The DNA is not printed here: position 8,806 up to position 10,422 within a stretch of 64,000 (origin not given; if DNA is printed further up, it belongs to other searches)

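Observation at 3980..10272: Translationally coupled operon of three SPASM/twitch radical-SAM enzymes, two glycosyltransferases and a deacetylase-like gene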

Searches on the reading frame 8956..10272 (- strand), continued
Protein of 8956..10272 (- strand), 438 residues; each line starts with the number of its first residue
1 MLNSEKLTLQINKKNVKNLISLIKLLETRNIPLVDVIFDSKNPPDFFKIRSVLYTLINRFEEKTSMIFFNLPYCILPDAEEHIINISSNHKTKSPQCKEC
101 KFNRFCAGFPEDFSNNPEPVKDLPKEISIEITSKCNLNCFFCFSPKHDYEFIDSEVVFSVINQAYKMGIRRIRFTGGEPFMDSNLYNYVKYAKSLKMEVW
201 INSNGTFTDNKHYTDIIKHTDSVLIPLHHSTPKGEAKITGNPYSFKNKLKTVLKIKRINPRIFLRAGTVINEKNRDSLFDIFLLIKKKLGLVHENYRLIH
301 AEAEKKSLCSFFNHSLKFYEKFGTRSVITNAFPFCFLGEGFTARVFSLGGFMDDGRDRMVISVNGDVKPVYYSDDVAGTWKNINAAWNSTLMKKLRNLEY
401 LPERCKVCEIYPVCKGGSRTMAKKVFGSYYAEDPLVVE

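Call 35: search_protein_families(library=ncbifam, proteins=[L002:11340-13022:+, L002:15592-16758:+, L002:16768-17850:+, L003:13708-15222:-, L003:19310-20401:-, L003:18334-19341:-, L005:9241-10017:+, L013:219-1913:+, L013:3057-4082:+, L013:4901-6163:+], max_evalue=0.001)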
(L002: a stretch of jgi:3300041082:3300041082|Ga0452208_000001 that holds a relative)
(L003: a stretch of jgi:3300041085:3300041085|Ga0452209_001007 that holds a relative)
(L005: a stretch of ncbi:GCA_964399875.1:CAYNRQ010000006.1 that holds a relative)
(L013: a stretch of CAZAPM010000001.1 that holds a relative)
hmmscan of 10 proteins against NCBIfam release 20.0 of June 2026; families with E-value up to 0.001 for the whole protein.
L002:11340-13022:+ (561 aa): 68 families (the best 25 are shown)
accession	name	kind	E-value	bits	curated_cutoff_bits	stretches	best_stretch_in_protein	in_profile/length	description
TIGR03961.1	rSAM_PTO1314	hypoth_equivalog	2.2e-18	66.7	306.05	1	246-420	29-192/332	PTO1314 family radical SAM protein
TIGR04545.1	rSAM_ahbD_hemeb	equivalog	1e-15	58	500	1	242-412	2-168/339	heme b synthase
NF033640.1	N_Twi_rSAM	subfamily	2.2e-15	56.7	170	1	240-418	111-310/398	twitch domain-containing radical SAM protein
TIGR04053.2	TIGR04053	equivalog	2.4e-15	56.7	395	1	242-412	10-179/366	TIGR04053 family radical SAM/SPASM domain-containing protein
NF012164.0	AlbA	equivalog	4.5e-15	55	850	1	237-401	110-270/442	subtilosin maturase AlbA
TIGR04403.1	rSAM_skfB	equivalog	9.4e-15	54.3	300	1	241-541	105-386/402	sporulation killing factor system radical SAM maturase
TIGR04115.1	rSAM_Cxxx_rpt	equivalog_domain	1.9e-14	54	350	1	240-411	2-188/359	radical SAM peptide maturase, CXXX-repeat target family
TIGR04250.1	SCM_rSAM_ScmE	equivalog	4.4e-14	52.2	400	1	240-441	3-198/358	SynChlorMet cassette radical SAM/SPASM protein ScmE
TIGR04103.1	rSAM_nif11_3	equivalog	7.1e-14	51.2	725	1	242-399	7-158/412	nif11-class peptide radical SAM maturase 3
NF050035.1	rSAM_WgK_link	exception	7.2e-14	51.5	650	1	244-413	13-178/367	radical SAM/SPASM peptide maturase WgkB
NF047865.1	rSAM_PapB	equivalog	1.5e-13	50.7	340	1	240-542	3-306/330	PapB family radical SAM/SPASM ranthipeptide maturase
TIGR04303.1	GeoRSP_rSAM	equivalog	1.6e-13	51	400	1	244-546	9-300/325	GeoRSP system radical SAM/SPASM protein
TIGR04251.1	SCM_rSAM_ScmF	equivalog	1.6e-13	50.8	400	1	241-380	5-144/353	SynChlorMet cassette radical SAM/SPASM protein ScmF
TIGR03942.1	sulfatase_rSAM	equivalog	6.2e-13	48.5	349.45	1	248-543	9-315/363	anaerobic sulfatase maturase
TIGR04054.1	rSAM_NirJ1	equivalog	6.3e-13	48.1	650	1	232-407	27-198/387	putative heme d1 biosynthesis radical SAM protein NirJ1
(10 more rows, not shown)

L002:15592-16758:+ (389 aa): 12 families
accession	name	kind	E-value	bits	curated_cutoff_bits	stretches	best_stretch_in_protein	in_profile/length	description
TIGR02155.1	PA_CoA_ligase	equivalog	4.1e-27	94.8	646.3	1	29-340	48-373/422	phenylacetate--CoA ligase PaaK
NF041878.1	paak_haloarch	equivalog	4.7e-22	78.2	700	1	25-338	49-379/427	phenylacetate--CoA ligase PaaK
NF053551.1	FlxY_rubin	equivalog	1.4e-21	76.7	520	1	11-360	31-402/424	flexirubin biosynthesis putative acyl-CoA ligase FlxY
NF045666.1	DVU1553_fam_AMP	equivalog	4.2e-21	75.4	300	1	17-274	49-315/331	DVU_1553 family AMP-dependent CoA ligase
NF041217.1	BagE_FevW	exception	1.1e-16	60.9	800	1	20-338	33-363/424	bagremycin/ferroverdin synthetase BagE/FevW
TIGR03335.1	F390_ftsA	equivalog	2.1e-09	36.6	458.7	1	56-209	90-244/445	coenzyme F390 synthetase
TIGR01733.1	AA-adenyl-dom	subfamily_domain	2.3e-08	33.3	317.4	1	46-213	114-280/409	amino acid adenylation domain-containing protein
NF004837.0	PRK06187.1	subfamily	6.6e-08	31.2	476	1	54-228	172-336/531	long-chain-fatty-acid--CoA ligase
NF005291.0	PRK06814.1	equivalog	8.9e-08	30.5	1349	1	261-347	1012-1094/1140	acyl-[ACP]--phospholipid O-acyltransferase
NF006167.0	PRK08308.1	equivalog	1.5e-06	27.3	513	1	49-216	98-258/414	acyl-CoA synthetase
TIGR01923.1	menE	equivalog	1.7e-06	27.2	330.15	1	31-251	92-306/442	o-succinylbenzoate--CoA ligase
NF004808.0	PRK06155.1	equivalog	1.4e-05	23.6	722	1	48-248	176-374/542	ATP-dependent acyl-CoA ligase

L002:16768-17850:+ (361 aa): 49 families (the best 25 are shown)
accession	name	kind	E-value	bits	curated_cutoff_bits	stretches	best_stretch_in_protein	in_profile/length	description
TIGR04317.1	W_rSAM_matur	equivalog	3.6e-29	102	380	1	22-350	5-326/349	tungsten cofactor oxidoreductase radical SAM maturase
TIGR04545.1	rSAM_ahbD_hemeb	equivalog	2e-19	70.3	500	1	25-329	4-302/339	heme b synthase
NF038283.1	viperin_w_prok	equivalog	6.7e-18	64.8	180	1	22-253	3-238/281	viperin family antiviral radical SAM protein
TIGR04055.1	rSAM_NirJ2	equivalog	7.8e-18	65.1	500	1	26-326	5-287/326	putative heme d1 biosynthesis radical SAM protein NirJ2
TIGR04546.1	rSAM_ahbC_deAc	equivalog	5.5e-17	61.6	650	1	23-207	41-213/390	12,18-didecarboxysiroheme deacetylase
TIGR03962.1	mycofact_rSAM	equivalog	2.2e-16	60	265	1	15-323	6-292/339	mycofactocin radical SAM maturase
TIGR04251.1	SCM_rSAM_ScmF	equivalog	5.4e-16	58.9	400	1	22-219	5-192/353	SynChlorMet cassette radical SAM/SPASM protein ScmF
TIGR04054.1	rSAM_NirJ1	equivalog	2.9e-15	55.8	650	1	19-224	35-225/387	putative heme d1 biosynthesis radical SAM protein NirJ1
NF045574.1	sacti_mat_StsB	exception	5.6e-15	55.1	625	1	22-216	97-276/466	StsB family radical SAM/SPASM domain sactipeptide maturase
TIGR04321.1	spiroSPASM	subfamily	6.6e-15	54.8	250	1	15-170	225-386/510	spiro-SPASM protein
TIGR04250.1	SCM_rSAM_ScmE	equivalog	1.5e-14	53.7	400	1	20-193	2-164/358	SynChlorMet cassette radical SAM/SPASM protein ScmE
TIGR04347.1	pseudo_SAM_Halo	equivalog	1.9e-14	53.8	525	1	23-250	40-255/390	TIGR04347 family pseudo-SAM/SPASM protein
TIGR04311.1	rSAM_Geo_metal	subfamily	1.2e-13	50.9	400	1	20-196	2-176/423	radical SAM/SPASM family putative metalloenzyme maturase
NF033640.1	N_Twi_rSAM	subfamily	3.1e-13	49.6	170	2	20-117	110-220/398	twitch domain-containing radical SAM protein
TIGR02668.1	moaA_archaeal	equivalog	5e-13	48.7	325.25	1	23-223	12-200/303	GTP 3',8-cyclase MoaA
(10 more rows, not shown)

L003:13708-15222:- (505 aa): 6 families
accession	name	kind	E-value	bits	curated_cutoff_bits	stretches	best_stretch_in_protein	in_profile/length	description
TIGR03108.1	eps_aminotran_1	hypoth_equivalog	4e-16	58.8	816.9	1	76-253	110-290/628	XrtA/PEP-CTERM system amidotransferase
TIGR01536.1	asn_synth_AEB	equivalog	5.9e-14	51.9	267.1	1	75-281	110-314/517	asparagine synthase (glutamine-hydrolyzing)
NF033535.1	lass_lactam_cya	exception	1.4e-09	37.1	525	1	77-238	111-274/668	lasso peptide isopeptide bond-forming cyclase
TIGR03104.1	trio_amidotrans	equivalog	1.7e-09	36.5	570.1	1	75-279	109-322/589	N-acetylglutaminylglutamine amidotransferase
NF006949.0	PRK09431.1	equivalog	1.9e-07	30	499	1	75-134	108-167/554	asparagine synthase B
NF033561.1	macrolact_Ik_Al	subfamily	4.4e-05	22.3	300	0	87-257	81-249/561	albusnodin/ikarugamycin family macrolactam cyclase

L003:19310-20401:- (364 aa): 0 families

L003:18334-19341:- (336 aa): 49 families (the best 25 are shown)
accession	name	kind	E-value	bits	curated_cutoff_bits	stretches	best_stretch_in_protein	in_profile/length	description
TIGR03961.1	rSAM_PTO1314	hypoth_equivalog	2.9e-22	79.4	306.05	1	15-302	31-281/332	PTO1314 family radical SAM protein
TIGR04133.1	rSAM_w_lipo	hypoth_equivalog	5.7e-21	74.8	425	1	9-283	26-279/350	TIGR04133 family radical SAM/SPASM protein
NF050035.1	rSAM_WgK_link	exception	1.5e-17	63.6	650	1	11-192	13-180/367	radical SAM/SPASM peptide maturase WgkB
TIGR04317.1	W_rSAM_matur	equivalog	2.5e-17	63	380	1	8-182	5-172/349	tungsten cofactor oxidoreductase radical SAM maturase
TIGR02666.1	moaA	equivalog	3.7e-16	59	284.05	1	4-294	7-288/336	GTP 3',8-cyclase MoaA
TIGR04054.1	rSAM_NirJ1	equivalog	2e-15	56.3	650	1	10-253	39-262/387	putative heme d1 biosynthesis radical SAM protein NirJ1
TIGR04340.1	rSAM_ACGX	hypoth_equivalog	3e-15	56.3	400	1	9-253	5-240/341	radical SAM/SPASM domain protein, ACGX system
TIGR04250.1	SCM_rSAM_ScmE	equivalog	5.6e-15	55.1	400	1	10-236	6-215/358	SynChlorMet cassette radical SAM/SPASM protein ScmE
TIGR04545.1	rSAM_ahbD_hemeb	equivalog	1.8e-14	54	500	1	9-299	2-284/339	heme b synthase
NF033640.1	N_Twi_rSAM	subfamily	1.9e-13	50.3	170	1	9-197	113-312/398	twitch domain-containing radical SAM protein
NF047865.1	rSAM_PapB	equivalog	2e-13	50.3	340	1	9-283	5-265/330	PapB family radical SAM/SPASM ranthipeptide maturase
TIGR04546.1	rSAM_ahbC_deAc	equivalog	4.2e-13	48.8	650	1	12-250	44-262/390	12,18-didecarboxysiroheme deacetylase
TIGR03913.1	rad_SAM_trio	equivalog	9.9e-13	47.3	591.75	1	8-246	20-236/477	GDL motif peptide-associated radical SAM/SPASM maturase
TIGR04055.1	rSAM_NirJ2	equivalog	1.1e-12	48.2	500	1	12-299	5-271/326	putative heme d1 biosynthesis radical SAM protein NirJ2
TIGR04051.1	rSAM_NirJ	equivalog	5.8e-12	45.2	515.45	1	13-247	8-223/354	heme d1 biosynthesis radical SAM protein NirJ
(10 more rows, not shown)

L005:9241-10017:+ (259 aa): 8 families
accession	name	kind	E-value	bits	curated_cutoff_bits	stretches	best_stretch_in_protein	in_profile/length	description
TIGR03026.1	NDP-sugDHase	subfamily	1.6e-33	116.1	189.8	1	66-235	97-278/413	nucleotide sugar dehydrogenase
NF040825.1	UDPMaNacDH_Arch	equivalog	4.7e-18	65.2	750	1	7-229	23-266/418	UDP-N-acetyl-D-mannosamine dehydrogenase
NF008286.0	PRK11064.1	equivalog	9.3e-17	60.7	459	1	124-226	170-271/420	UDP-N-acetyl-D-mannosamine dehydrogenase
NF011729.0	PRK15182.1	equivalog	7.7e-10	38.1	592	1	82-225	115-265/425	Vi polysaccharide biosynthesis UDP-N-acetylglucosamine C-6 dehydrogenase TviB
NF041297.1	UDPGDh_AglM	equivalog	2.8e-07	29.8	670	1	78-226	112-273/429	UDP-glucose 6-dehydrogenase AglM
NF047673.2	TeichurnBiosyTuaD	equivalog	3.4e-06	26.5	700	1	107-229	145-269/439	UDP-glucose 6-dehydrogenase TuaD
NF006307.0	PRK08507.1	equivalog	0.00058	19.1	295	0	1-55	1-54/275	prephenate dehydrogenase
NF005107.0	PRK06545.1-5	equivalog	0.00075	18.6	414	0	2-57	4-58/367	prephenate dehydrogenase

L013:219-1913:+ (565 aa): 31 families (the best 25 are shown)
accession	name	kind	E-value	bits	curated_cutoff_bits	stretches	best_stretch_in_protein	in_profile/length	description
NF033640.1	N_Twi_rSAM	subfamily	1.5e-13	50.6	170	1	244-411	117-299/398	twitch domain-containing radical SAM protein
TIGR02666.1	moaA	equivalog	2.5e-11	43.1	284.05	1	239-357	11-129/336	GTP 3',8-cyclase MoaA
TIGR04051.1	rSAM_NirJ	equivalog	7.9e-11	41.5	515.45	1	244-413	8-169/354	heme d1 biosynthesis radical SAM protein NirJ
TIGR04546.1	rSAM_ahbC_deAc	equivalog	7.1e-10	38.2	650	1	241-407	42-200/390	12,18-didecarboxysiroheme deacetylase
TIGR04054.1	rSAM_NirJ1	equivalog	9.7e-09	34.3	650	1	244-407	42-197/387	putative heme d1 biosynthesis radical SAM protein NirJ1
TIGR04250.1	SCM_rSAM_ScmE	equivalog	1.9e-08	33.6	400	1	243-407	8-165/358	SynChlorMet cassette radical SAM/SPASM protein ScmE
TIGR04251.1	SCM_rSAM_ScmF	equivalog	2.3e-08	33.8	400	1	242-372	8-136/353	SynChlorMet cassette radical SAM/SPASM protein ScmF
NF047865.1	rSAM_PapB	equivalog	1.9e-07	30.6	340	1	240-402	5-170/330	PapB family radical SAM/SPASM ranthipeptide maturase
NF038283.1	viperin_w_prok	equivalog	6.4e-07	28.8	180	1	244-358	8-122/281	viperin family antiviral radical SAM protein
TIGR03961.1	rSAM_PTO1314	hypoth_equivalog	9.2e-07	28.5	306.05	1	244-408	29-179/332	PTO1314 family radical SAM protein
TIGR04347.1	pseudo_SAM_Halo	equivalog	1.1e-06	28.1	525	1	243-413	43-205/390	TIGR04347 family pseudo-SAM/SPASM protein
TIGR04311.1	rSAM_Geo_metal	subfamily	1.1e-06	28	400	1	242-415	7-182/423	radical SAM/SPASM family putative metalloenzyme maturase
TIGR04317.1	W_rSAM_matur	equivalog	1.6e-06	27.5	380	1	243-405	9-169/349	tungsten cofactor oxidoreductase radical SAM maturase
TIGR02495.1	NrdG2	equivalog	1.8e-06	27.4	131.15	1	245-336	23-111/193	anaerobic ribonucleoside-triphosphate reductase activating protein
TIGR03977.1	rSAM_pair_HxsC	equivalog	1.8e-06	27.1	267.9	1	240-406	27-189/292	His-Xaa-Ser system radical SAM maturase HxsC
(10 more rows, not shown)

L013:3057-4082:+ (342 aa): 58 families (the best 25 are shown)
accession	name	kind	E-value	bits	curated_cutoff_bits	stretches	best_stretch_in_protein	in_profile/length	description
NF047865.1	rSAM_PapB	equivalog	1.3e-23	83.7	340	1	16-215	2-210/330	PapB family radical SAM/SPASM ranthipeptide maturase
NF041718.1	rSAM_phane_AMC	equivalog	3.4e-15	55.9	425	1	24-188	13-183/362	cyclophane-forming radical SAM peptide maturase AmcB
TIGR03942.1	sulfatase_rSAM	equivalog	3.9e-14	52.5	349.45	1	24-194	8-190/363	anaerobic sulfatase maturase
TIGR04084.1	rSAM_AF0577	subfamily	2e-13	50.1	225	1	21-199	1-168/347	TIGR04084 family radical SAM/SPASM domain-containing protein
TIGR04163.1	rSAM_cobopep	equivalog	3e-12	46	375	1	14-155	61-211/428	peptide-modifying radical SAM enzyme CbpB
NF041707.1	rSAM_YhhB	equivalog_domain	6.7e-12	45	445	1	18-154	3-154/369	cyclophane-forming radical SAM/SPASM peptide maturase YhhB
TIGR03974.1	rSAM_six_Cys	equivalog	1.2e-11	44.2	425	1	23-151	103-243/451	thioether cross-link-forming SCIFF peptide maturase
NF041298.1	rSAM_mat_DynA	equivalog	2.4e-11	43.2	450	1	25-182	9-176/356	dynobactin maturation radical SAM/SPASM protein DynA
TIGR04250.1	SCM_rSAM_ScmE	equivalog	3.8e-11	42.5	400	1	18-168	4-153/358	SynChlorMet cassette radical SAM/SPASM protein ScmE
TIGR04064.1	rSAM_nif11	equivalog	5.7e-11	41.8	518.7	1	15-135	76-206/459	nif11-like peptide radical SAM maturase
TIGR03978.1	rSAM_paired_1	equivalog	6e-11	41.8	370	1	26-169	92-246/466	His-Xaa-Ser system radical SAM maturase HxsB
NF038170.1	lachnocin_rSAM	equivalog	1.2e-10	40.9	550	1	17-153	76-224/440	lachnocin radical SAM maturase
TIGR04068.1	rSAM_ocin_clost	equivalog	5.6e-10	38.7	500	1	23-154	90-234/462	Cys-rich peptide radical SAM maturase CcpM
NF038283.1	viperin_w_prok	equivalog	8.5e-10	38.3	180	1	22-131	7-122/281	viperin family antiviral radical SAM protein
TIGR04261.1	rSAM_GlyRichRpt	subfamily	1.3e-09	37.6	310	1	25-160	5-153/363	cyclophane-forming radical SAM/SPASM peptide maturase GrrM/OscB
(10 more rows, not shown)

L013:4901-6163:+ (421 aa): 16 families
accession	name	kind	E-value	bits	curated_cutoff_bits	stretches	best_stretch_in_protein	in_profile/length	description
TIGR00089.1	TIGR00089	subfamily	6.1e-56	190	251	1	66-412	7-361/429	MiaB/RimO family radical SAM methylthiotransferase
TIGR01579.1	MiaB-like-C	equivalog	5.9e-39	134.5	357.05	1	66-412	4-361/416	tRNA (N(6)-L-threonylcarbamoyladenosine(37)-C(2))-methylthiotransferase MtaB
TIGR01578.1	MiaB-like-B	hypoth_equivalog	2.1e-38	132.2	314.7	1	59-389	2-332/421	tRNA (N(6)-L-threonylcarbamoyladenosine(37)-C(2))-methylthiotransferase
TIGR01125.1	TIGR01125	equivalog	4.4e-38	131.5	356.95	1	67-410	8-357/432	30S ribosomal protein S12 methylthiotransferase RimO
TIGR01574.1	miaB-methiolase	equivalog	2.6e-37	128.9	355.3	1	66-412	7-368/437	tRNA (N6-isopentenyl adenosine(37)-C2)-methylthiotransferase MiaB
NF010916.0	PRK14336.1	equivalog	3.5e-27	95.2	606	1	68-400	11-335/418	tRNA (N6-isopentenyl adenosine(37)-C2)-methylthiotransferase MiaB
TIGR04014.1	B12_SAM_MJ_0865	equivalog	4e-17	62.1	360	1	187-398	157-365/434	methyl-coenzyme M reductase glutamine C-methyltransferase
TIGR04013.1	B12_SAM_MJ_1487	hypoth_equivalog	8.4e-15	54.5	251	1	183-399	144-365/382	TIGR04013 family B12-binding domain/radical SAM domain-containing protein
NF006067.1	PRK08208.1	equivalog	1.2e-06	27.8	380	1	301-372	148-218/427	STM4012 family radical SAM protein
NF045585.1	rSAM_slr0320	equivalog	1.1e-05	24.1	775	1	188-365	233-403/511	photosystem II high light acclimation radical SAM protein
TIGR00539.1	hemN_rel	equivalog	4.2e-05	22.8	205.4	0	293-375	103-183/361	radical SAM family heme chaperone HemW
TIGR04479.1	bcpD_PhpK_rSAM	subfamily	0.00021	19.8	600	0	307-366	347-404/504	PhpK family radical SAM P-methyltransferase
TIGR03994.1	rSAM_HemZ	equivalog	0.00031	20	321.4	0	199-370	94-265/401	coproporphyrinogen dehydrogenase HemZ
TIGR04072.2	rSAM_ladder_B12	equivalog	0.00055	18.7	360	0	185-380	175-358/443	lipid biosynthesis B12-binding/radical SAM protein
TIGR01212.1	TIGR01212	equivalog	0.00077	18.7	180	0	305-367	141-201/302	tRNA modification radical SAM protein MnmL/YtqA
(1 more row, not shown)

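Call 69: predict_structure(alignment_id=A1)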
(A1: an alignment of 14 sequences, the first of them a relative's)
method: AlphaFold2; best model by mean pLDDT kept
length: 438 residues; sequences in the alignment: 14
mean_pLDDT: 87.1   pTM: 0.88
mean pLDDT of the five models: 87.1, 85.6, 82.6, 79.6, 72.9
residues with pLDDT >= 90: 226; 70-90: 174; 50-70: 36; < 50: 2
segments of 3 or more residues with pLDDT < 50: none
pLDDT, mean of each block of 10 residues (from residue 1): 77 92 91 92 89 93 91 86 86 84 85 80 93 87 67 96 97 94 96 98 88 95 96 94 95 96 94 93 96 83 71 90 84 66 72 73 93 89 96 87 78 74 83 69
secondary structure, 60 per line:
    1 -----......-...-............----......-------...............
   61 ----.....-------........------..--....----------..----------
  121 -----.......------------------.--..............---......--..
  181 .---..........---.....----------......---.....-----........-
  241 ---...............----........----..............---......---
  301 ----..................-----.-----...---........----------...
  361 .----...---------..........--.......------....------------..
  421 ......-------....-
elements in order: E6-11 H17-28 E33-38 H46-60 E65-69 H77-82 H95-98 E126-132 H154-167 E171-176 H185-194 E198-202 H213-218 E222-226 H232-239 H244-258 E263-270 H275-288 E292-297 H305-322 H340-346 E358-361 E366-368 H380-387 H390-396 H403-406 H419-426 H434-437

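Call 71: fold_search(model_id=the predicted structure, library=pdb)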
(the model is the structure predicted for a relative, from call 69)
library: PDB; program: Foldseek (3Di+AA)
matches with E <= 10: 1629; with E <= 0.001: 117
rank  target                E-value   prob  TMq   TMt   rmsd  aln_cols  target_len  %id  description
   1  5v1s_A                5.3e-13  1.00  0.55  0.56   4.8       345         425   16  Crystal structure of Streptococcus suis SuiB bound to S-adenosylmethionine (released 2017-08-30)
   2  6efn                  6.6e-13  1.00  0.51  0.58   4.0       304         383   20  Structure of a RiPP maturase, SkfB (released 2018-10-24)
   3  5v1q_A                7.9e-13  1.00  0.55  0.56   5.1       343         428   14  Crystal structure of Streptococcus suis SuiB (released 2017-08-30)
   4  5v1t_A                1.3e-12  1.00  0.56  0.56   4.6       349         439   15  Crystal structure of Streptococcus suis SuiB bound to precursor peptide SuiA (released 2017-08-30)
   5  5v1s_B                6.5e-12  1.00  0.54  0.55   5.1       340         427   15  Crystal structure of Streptococcus suis SuiB bound to S-adenosylmethionine (released 2017-08-30)
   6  5v1q_B                1.9e-11  1.00  0.55  0.55   5.1       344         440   15  Crystal structure of Streptococcus suis SuiB (released 2017-08-30)
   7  5why_B                2.5e-11  1.00  0.56  0.58   5.2       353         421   14  Structural Insights into Thioether Bond Formation in the Biosynthesis of Sactipeptides (released 2017-07-26)
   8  7vob                  3.2e-11  1.00  0.47  0.61   8.3       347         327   16  The crystal structure of a Radical SAM Enzyme BlsE involved in the Biosynthesis of Blasticidin S (released 2022-05-04)
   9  9dfn                  8.4e-11  1.00  0.42  0.62   7.5       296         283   15  X-ray crystal structure of the second viperin-like enzyme from Trichoderma virens with bound CTP and SAM (released 2025-02-19)
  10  4k36_B                9.4e-11  1.00  0.54  0.64   5.2       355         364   17  His6 tagged anSMEcpe with bound AdoMet (released 2013-05-08)
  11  4k37_A                1.1e-10  1.00  0.54  0.64   5.1       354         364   17  Native anSMEcpe with bound AdoMet (released 2013-05-08)
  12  4k39_A                1.8e-10  1.00  0.53  0.63   5.4       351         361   17  Native anSMEcpe with bound AdoMet and Cp18Cys peptide (released 2013-05-08)
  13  4k38_A                2.1e-10  1.00  0.54  0.63   5.4       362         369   17  Native anSMEcpe with bound AdoMet and Kp18Cys peptide (released 2013-05-08)
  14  5vsl_A                2.4e-10  1.00  0.46  0.73   4.3       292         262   17  Crystal structure of viperin with bound [4Fe-4S] cluster and S-adenosylhomocysteine (SAH) (released 2017-06-14)
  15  5why_A                3.0e-10  1.00  0.55  0.58   5.8       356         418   15  Structural Insights into Thioether Bond Formation in the Biosynthesis of Sactipeptides (released 2017-07-26)
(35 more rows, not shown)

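Call 73: search_protein_families(library=padloc, proteins=[window:8956-10272:-], max_evalue=0.001)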
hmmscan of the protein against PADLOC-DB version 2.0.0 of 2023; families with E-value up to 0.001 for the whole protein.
window:8956-10272:- (438 aa): 3 families
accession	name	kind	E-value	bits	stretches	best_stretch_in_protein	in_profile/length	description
PDLC02903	pVip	-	5.3e-20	70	1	127-278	2-153/257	Viperins not associated with kinases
PDLC02904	pVip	-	1.6e-17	61.9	1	130-280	8-159/262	Viperins associated with kinases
PDLC02905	pVip-kinase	-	1.6e-07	29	1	126-218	183-288/474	Viperin-kinase fusion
